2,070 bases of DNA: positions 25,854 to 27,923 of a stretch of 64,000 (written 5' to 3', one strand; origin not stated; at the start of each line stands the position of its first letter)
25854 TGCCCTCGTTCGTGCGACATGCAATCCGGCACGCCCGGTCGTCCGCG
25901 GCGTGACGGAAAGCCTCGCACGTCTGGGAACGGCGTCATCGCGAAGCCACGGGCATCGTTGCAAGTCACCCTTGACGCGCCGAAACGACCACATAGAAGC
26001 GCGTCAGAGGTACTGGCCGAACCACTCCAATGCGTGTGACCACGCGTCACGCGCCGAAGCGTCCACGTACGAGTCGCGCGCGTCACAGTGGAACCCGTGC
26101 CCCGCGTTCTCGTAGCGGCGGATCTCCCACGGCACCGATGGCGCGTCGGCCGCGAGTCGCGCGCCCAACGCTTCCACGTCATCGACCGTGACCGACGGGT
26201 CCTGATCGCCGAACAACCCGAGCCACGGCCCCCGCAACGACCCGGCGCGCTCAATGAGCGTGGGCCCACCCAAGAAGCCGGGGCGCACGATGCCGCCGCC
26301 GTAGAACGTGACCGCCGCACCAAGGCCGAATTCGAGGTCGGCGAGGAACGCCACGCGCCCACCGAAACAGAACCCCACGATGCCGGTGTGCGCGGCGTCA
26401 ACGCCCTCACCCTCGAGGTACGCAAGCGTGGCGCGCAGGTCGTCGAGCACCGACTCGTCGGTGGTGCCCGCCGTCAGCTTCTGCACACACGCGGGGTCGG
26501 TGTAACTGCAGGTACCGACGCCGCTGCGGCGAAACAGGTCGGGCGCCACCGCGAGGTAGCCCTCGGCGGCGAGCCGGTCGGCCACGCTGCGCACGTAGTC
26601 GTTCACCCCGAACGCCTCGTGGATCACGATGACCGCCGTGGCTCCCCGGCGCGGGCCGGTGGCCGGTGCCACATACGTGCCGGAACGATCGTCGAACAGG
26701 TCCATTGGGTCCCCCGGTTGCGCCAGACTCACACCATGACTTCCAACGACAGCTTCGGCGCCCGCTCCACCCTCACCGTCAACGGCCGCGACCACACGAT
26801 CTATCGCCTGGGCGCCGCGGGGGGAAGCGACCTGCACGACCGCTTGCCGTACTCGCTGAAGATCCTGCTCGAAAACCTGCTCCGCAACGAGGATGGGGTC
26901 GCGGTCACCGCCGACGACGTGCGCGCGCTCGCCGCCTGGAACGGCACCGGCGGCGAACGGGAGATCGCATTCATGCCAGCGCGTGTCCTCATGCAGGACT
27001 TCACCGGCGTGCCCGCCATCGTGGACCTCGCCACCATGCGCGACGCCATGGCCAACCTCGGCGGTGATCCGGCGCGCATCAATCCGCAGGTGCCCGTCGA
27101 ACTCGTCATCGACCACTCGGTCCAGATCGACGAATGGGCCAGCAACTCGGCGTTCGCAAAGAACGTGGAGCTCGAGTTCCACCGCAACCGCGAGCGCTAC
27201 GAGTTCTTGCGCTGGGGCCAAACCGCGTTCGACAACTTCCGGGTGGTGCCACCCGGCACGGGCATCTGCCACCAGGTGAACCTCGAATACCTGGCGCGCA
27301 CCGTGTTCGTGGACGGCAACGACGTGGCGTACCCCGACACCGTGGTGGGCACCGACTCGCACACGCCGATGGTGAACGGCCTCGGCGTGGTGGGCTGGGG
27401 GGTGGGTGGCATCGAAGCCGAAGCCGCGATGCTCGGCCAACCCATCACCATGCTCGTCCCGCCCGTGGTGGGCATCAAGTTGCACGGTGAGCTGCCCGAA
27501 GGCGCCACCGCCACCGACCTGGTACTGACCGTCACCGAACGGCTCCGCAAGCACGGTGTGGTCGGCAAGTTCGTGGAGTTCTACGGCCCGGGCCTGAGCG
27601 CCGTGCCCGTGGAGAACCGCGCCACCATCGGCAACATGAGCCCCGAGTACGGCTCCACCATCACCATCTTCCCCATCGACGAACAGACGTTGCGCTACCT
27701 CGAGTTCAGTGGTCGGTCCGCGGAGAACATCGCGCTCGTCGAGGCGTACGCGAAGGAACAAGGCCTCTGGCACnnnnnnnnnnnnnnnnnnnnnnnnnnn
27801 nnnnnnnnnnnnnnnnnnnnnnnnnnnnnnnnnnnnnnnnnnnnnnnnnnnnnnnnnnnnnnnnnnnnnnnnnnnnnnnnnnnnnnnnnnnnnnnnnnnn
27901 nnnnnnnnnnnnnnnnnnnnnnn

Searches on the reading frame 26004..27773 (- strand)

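Call 6: search_protein_families(library=pfam, proteins=[window:26004-27773:-], max_evalue=0.01)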
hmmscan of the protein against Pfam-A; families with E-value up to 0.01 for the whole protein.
window:26004-27773:- (589 aa): 1 family
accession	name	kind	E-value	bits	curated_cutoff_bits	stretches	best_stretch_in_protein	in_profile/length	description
PF01738.24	DLH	-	3.4e-45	154.7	21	1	369-589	6-217/217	Dienelactone hydrolase family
